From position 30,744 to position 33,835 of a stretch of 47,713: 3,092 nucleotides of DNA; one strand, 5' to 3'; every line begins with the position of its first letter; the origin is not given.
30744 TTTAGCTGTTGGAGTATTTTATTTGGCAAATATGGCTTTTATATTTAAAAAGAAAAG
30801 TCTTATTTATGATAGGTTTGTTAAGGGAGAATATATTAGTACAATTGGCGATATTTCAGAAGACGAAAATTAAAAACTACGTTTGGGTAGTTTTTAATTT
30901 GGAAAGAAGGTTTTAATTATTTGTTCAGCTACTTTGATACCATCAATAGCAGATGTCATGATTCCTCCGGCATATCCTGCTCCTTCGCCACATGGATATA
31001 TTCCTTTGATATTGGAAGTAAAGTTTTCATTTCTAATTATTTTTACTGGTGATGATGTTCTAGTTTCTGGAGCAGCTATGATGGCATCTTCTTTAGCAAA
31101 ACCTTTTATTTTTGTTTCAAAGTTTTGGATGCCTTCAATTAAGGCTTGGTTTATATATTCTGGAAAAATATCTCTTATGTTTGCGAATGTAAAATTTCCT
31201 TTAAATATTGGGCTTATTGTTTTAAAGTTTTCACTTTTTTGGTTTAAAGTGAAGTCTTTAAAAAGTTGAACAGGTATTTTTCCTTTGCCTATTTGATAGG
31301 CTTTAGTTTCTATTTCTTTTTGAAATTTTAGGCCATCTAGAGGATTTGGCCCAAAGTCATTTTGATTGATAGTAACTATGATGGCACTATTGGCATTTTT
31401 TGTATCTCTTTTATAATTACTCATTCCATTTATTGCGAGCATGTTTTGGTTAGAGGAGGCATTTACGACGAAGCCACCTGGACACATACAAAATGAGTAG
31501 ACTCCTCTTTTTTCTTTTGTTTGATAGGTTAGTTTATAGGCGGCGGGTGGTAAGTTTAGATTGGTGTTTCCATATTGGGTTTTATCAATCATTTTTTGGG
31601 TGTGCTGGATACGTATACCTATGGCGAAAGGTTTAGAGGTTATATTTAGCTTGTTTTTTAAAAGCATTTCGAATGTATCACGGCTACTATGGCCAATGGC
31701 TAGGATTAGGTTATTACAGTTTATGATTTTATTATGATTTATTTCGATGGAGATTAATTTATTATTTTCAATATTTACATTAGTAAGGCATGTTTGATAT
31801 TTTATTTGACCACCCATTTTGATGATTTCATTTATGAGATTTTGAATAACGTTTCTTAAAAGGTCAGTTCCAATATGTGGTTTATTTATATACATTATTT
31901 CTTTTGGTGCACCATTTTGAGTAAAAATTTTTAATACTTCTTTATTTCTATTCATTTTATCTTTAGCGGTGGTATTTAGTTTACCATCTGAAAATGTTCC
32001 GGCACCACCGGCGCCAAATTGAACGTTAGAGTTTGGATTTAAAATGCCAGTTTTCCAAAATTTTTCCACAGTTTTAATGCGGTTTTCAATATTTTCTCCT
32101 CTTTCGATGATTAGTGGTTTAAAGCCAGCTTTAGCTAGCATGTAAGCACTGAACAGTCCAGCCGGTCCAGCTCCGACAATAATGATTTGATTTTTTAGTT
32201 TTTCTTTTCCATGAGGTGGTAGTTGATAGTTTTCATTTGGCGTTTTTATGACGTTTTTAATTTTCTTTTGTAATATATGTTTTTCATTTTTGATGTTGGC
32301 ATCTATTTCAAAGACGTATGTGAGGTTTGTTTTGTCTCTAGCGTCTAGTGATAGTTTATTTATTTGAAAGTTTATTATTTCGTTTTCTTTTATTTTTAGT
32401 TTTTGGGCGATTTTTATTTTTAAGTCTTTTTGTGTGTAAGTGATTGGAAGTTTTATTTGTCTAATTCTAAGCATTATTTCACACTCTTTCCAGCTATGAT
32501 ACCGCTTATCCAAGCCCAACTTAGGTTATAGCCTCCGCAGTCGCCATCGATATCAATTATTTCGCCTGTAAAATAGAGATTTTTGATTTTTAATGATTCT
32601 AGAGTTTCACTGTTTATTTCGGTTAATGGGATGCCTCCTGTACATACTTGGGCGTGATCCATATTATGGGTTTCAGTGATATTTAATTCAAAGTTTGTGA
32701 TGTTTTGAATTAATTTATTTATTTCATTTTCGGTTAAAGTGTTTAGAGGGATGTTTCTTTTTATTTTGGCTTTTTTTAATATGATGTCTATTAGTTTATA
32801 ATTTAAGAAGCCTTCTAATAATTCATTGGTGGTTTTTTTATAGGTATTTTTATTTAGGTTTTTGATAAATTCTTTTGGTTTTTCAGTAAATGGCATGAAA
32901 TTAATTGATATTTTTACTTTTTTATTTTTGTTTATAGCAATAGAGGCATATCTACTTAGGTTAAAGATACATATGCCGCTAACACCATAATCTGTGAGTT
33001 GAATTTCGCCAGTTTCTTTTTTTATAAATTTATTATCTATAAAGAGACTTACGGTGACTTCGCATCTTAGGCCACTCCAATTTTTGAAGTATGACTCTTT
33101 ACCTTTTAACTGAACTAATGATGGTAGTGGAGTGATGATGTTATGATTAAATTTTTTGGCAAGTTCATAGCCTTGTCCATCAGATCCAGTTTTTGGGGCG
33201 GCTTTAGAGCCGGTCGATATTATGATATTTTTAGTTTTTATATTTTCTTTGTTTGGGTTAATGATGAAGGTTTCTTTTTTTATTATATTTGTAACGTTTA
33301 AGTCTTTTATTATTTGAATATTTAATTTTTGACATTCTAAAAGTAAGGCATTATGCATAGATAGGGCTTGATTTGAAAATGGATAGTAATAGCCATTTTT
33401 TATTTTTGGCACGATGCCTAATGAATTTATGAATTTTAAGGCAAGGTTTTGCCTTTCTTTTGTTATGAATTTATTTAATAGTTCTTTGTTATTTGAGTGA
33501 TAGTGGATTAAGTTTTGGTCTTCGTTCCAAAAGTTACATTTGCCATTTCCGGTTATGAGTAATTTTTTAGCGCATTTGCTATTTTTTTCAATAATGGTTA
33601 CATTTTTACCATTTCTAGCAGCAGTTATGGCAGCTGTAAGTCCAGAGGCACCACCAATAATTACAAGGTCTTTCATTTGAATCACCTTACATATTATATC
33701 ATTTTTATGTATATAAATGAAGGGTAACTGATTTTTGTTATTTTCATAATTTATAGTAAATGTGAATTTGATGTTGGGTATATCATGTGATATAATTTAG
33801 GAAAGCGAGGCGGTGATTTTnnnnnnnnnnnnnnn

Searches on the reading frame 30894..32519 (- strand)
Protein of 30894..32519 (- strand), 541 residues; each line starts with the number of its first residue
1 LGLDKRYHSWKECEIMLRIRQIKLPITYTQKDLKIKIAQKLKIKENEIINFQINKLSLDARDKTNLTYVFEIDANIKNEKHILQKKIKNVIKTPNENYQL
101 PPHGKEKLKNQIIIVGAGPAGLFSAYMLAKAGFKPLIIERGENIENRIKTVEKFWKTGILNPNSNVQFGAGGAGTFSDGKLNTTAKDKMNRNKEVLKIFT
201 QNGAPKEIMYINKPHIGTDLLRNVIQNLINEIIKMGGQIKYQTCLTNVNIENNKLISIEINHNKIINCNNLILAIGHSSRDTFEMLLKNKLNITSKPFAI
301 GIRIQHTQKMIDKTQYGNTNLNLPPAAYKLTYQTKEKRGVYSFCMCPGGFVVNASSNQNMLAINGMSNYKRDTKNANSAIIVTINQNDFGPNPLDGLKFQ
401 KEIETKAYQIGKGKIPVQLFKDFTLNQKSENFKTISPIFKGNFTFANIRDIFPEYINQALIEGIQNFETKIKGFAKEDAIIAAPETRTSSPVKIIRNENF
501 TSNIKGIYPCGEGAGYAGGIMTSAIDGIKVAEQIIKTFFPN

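Call 65: search_protein_families(library=pfam, proteins=[window:30894-32519:-], max_evalue=0.0001)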
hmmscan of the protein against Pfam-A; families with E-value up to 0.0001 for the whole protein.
window:30894-32519:- (541 aa): 8 families
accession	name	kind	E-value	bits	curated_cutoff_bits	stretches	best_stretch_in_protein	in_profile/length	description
PF21688.3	FAD-depend_C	-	8.4e-75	251.7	27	1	297-488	1-197/197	FAD-dependent protein, C-terminal domain-like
PF03486.20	HI0933_like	-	8.5e-13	48.7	50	1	111-486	2-191/244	HI0933-like protein Rossmann domain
PF01266.30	DAO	-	7.9e-08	32.6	27.9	1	112-142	2-32/353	FAD dependent oxidoreductase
PF13738.12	Pyr_redox_3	-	9.1e-08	32.1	30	1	113-149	1-37/305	Pyridine nucleotide-disulphide oxidoreductase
PF07992.20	Pyr_redox_2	-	5e-07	29.9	26.1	1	111-282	2-114/291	Pyridine nucleotide-disulphide oxidoreductase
PF13450.12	NAD_binding_8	-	4.5e-06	27.3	21.9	1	114-149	1-36/68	NAD(P)-binding Rossmann-like domain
PF01494.25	FAD_binding_3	-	8.7e-06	25.6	22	1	111-143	3-35/349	FAD binding domain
PF01946.23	Thi4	-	1.8e-05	24.6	26.2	1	109-140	17-49/235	Thi4 family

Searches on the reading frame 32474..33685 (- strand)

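Call 65: search_protein_families(library=pfam, proteins=[window:32474-33685:-], max_evalue=0.0001)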
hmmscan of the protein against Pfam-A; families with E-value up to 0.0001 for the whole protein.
window:32474-33685:- (403 aa): 8 families
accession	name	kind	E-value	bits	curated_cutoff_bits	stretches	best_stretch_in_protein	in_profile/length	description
PF03486.20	HI0933_like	-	3e-63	213.9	50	1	7-400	3-243/244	HI0933-like protein Rossmann domain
PF22780.1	HI0933_like_1st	-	3.1e-26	92.6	27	1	188-347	2-165/165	HI0933-like protein barrel and H2TH domain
PF07992.20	Pyr_redox_2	-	8.3e-09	35.7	26.1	1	6-170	2-118/291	Pyridine nucleotide-disulphide oxidoreductase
PF13738.12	Pyr_redox_3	-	7.6e-08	32.4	30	0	72-166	44-140/305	Pyridine nucleotide-disulphide oxidoreductase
PF01266.30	DAO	-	6.4e-07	29.6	27.9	0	6-39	1-35/353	FAD dependent oxidoreductase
PF01134.28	GIDA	-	4e-06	26.6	22.1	0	8-36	4-32/391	Glucose inhibited division protein A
PF12831.13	FAD_oxidored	-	7.5e-06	25.9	27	1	6-36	1-32/416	FAD dependent oxidoreductase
PF00890.30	FAD_binding_2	-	1.2e-05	25.2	20.4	1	6-37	1-33/414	FAD binding domain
